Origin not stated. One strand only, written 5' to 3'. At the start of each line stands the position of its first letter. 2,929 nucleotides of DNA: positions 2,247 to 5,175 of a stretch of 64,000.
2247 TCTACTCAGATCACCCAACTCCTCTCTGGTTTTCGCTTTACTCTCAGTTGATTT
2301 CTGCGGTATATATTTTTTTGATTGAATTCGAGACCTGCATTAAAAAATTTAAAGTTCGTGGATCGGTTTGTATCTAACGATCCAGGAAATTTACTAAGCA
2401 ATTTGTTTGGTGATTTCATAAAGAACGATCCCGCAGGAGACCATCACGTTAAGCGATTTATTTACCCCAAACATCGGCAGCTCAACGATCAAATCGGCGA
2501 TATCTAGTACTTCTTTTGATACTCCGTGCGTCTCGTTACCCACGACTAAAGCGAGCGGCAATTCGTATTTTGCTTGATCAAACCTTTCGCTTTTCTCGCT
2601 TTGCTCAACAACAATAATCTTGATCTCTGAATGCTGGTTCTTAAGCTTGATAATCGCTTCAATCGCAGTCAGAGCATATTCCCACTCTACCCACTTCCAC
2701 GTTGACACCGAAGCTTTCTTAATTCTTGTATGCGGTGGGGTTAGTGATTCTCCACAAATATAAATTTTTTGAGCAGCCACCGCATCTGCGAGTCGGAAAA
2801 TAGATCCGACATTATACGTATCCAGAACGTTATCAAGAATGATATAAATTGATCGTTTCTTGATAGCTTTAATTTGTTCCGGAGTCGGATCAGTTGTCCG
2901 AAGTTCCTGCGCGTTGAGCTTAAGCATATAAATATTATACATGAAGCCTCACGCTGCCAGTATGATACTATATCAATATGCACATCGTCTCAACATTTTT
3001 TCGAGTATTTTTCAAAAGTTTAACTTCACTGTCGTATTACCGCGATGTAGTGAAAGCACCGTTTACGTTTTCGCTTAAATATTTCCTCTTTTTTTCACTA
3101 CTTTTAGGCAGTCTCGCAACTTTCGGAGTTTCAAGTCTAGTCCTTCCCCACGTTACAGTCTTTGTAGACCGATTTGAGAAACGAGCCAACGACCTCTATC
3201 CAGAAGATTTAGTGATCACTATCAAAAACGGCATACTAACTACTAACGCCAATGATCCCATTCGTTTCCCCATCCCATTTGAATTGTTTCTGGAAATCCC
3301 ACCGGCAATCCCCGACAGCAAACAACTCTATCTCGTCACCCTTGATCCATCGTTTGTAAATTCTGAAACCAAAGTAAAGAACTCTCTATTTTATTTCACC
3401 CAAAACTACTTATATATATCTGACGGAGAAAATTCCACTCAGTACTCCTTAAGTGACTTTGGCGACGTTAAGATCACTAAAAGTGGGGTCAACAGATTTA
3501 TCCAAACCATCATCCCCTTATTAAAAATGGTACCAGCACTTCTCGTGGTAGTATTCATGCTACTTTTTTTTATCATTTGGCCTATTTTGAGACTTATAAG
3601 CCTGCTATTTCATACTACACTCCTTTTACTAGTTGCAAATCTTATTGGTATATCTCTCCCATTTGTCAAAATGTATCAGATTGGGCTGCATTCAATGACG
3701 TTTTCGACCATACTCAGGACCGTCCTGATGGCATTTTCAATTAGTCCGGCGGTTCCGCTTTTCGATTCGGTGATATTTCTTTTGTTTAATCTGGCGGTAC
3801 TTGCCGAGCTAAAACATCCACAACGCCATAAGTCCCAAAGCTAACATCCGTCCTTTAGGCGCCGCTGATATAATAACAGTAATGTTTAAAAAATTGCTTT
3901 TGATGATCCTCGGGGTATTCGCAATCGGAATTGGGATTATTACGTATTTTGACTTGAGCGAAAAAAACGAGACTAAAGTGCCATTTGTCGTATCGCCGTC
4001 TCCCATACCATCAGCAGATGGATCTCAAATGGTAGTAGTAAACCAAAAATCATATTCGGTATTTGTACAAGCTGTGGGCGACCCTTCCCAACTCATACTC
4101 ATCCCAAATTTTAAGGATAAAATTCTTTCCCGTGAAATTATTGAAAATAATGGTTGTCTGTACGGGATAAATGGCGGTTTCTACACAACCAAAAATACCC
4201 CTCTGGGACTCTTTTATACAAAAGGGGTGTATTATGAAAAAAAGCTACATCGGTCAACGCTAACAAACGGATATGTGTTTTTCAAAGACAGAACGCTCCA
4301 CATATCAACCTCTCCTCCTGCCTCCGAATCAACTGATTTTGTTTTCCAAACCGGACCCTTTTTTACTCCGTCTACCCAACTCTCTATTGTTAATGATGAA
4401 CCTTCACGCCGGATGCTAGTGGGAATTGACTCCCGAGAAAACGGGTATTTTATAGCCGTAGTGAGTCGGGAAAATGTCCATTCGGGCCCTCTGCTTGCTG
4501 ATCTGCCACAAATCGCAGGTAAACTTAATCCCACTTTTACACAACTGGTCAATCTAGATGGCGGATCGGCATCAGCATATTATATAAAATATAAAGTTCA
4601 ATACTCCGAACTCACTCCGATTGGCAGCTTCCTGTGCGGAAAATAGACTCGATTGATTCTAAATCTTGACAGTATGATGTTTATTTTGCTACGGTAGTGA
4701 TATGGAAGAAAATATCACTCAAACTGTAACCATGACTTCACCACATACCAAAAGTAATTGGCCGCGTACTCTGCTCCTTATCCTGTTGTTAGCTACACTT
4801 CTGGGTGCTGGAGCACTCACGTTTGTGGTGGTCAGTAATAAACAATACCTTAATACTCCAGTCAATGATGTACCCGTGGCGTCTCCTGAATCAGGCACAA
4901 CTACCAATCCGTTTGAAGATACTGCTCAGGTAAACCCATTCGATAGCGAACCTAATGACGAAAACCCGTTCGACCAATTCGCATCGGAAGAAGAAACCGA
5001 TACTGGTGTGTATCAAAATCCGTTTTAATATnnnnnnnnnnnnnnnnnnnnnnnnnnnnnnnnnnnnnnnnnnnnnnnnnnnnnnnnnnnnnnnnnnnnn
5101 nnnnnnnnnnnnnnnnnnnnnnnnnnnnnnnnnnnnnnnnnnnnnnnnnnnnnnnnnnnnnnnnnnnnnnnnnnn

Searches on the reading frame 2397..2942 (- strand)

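Call 17: search_protein_families(library=pfam, proteins=[window:2397-2942:-], max_evalue=0.01)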
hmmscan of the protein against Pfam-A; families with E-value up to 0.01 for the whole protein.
window:2397-2942:- (182 aa): 1 family
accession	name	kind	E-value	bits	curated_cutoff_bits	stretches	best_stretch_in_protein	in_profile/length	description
PF00588.24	SpoU_methylase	-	1.1e-32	113.5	29.7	1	32-175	2-142/142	SpoU rRNA Methylase family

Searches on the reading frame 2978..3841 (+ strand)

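Call 17: search_protein_families(library=pfam, proteins=[window:2978-3841:+], max_evalue=0.01)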
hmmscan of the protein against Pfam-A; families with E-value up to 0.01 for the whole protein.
window:2978-3841:+ (288 aa): 1 family
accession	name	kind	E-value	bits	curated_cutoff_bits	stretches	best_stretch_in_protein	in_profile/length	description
PF06691.16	DUF1189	-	1.1e-21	77.9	28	1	8-262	1-231/244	Protein of unknown function (DUF1189)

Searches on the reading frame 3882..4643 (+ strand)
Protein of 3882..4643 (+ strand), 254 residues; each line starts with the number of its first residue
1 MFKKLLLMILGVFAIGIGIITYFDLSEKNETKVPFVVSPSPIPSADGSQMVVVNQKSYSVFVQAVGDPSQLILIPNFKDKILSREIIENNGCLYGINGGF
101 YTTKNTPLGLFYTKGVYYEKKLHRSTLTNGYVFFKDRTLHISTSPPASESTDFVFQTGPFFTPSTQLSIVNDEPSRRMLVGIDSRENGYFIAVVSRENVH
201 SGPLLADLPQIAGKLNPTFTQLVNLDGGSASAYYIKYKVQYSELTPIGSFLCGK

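Call 17: search_protein_families(library=pfam, proteins=[window:3882-4643:+], max_evalue=0.01)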
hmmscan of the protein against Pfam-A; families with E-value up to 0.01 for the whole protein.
window:3882-4643:+ (254 aa): 1 family
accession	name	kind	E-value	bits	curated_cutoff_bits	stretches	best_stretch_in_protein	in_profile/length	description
PF09992.14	NAGPA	-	2.9e-11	44.3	25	1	90-239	1-150/169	Phosphodiester glycosidase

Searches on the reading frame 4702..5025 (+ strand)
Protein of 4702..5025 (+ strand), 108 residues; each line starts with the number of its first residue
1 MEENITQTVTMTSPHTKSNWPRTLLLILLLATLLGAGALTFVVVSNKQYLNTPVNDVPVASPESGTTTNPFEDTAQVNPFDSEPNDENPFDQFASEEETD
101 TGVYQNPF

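Call 17: search_protein_families(library=pfam, proteins=[window:4702-5025:+], max_evalue=0.01)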
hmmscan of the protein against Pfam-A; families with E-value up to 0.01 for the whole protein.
window:4702-5025:+ (108 aa): 0 families

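Call 66: list_cluster_members(proteins=[P0001, P0002, window:4702-5025:+])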
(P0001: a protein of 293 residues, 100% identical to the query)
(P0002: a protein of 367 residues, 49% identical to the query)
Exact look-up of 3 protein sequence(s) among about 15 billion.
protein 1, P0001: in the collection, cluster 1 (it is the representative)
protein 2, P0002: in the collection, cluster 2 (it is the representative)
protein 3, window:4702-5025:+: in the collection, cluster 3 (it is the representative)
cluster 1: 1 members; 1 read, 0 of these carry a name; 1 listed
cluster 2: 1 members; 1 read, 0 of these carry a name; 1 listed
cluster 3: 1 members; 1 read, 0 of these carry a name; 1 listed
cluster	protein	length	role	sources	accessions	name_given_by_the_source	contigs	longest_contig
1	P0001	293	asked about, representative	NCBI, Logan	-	-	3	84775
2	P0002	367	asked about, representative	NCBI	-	-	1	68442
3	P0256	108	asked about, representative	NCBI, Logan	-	-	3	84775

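Call 67: search_protein_families(library=ncbifam, proteins=[window:4702-5025:+], max_evalue=1)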
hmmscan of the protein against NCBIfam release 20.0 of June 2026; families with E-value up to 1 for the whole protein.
window:4702-5025:+ (108 aa): 2 families
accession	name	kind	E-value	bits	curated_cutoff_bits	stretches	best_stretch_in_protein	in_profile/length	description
NF038083.1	CU044_5270_fam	subfamily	0.026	14.3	100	1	12-65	20-75/284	CU044_5270 family protein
NF007885.0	PRK10591.1-4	equivalog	0.054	13.8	181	1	28-64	11-44/95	hypothetical protein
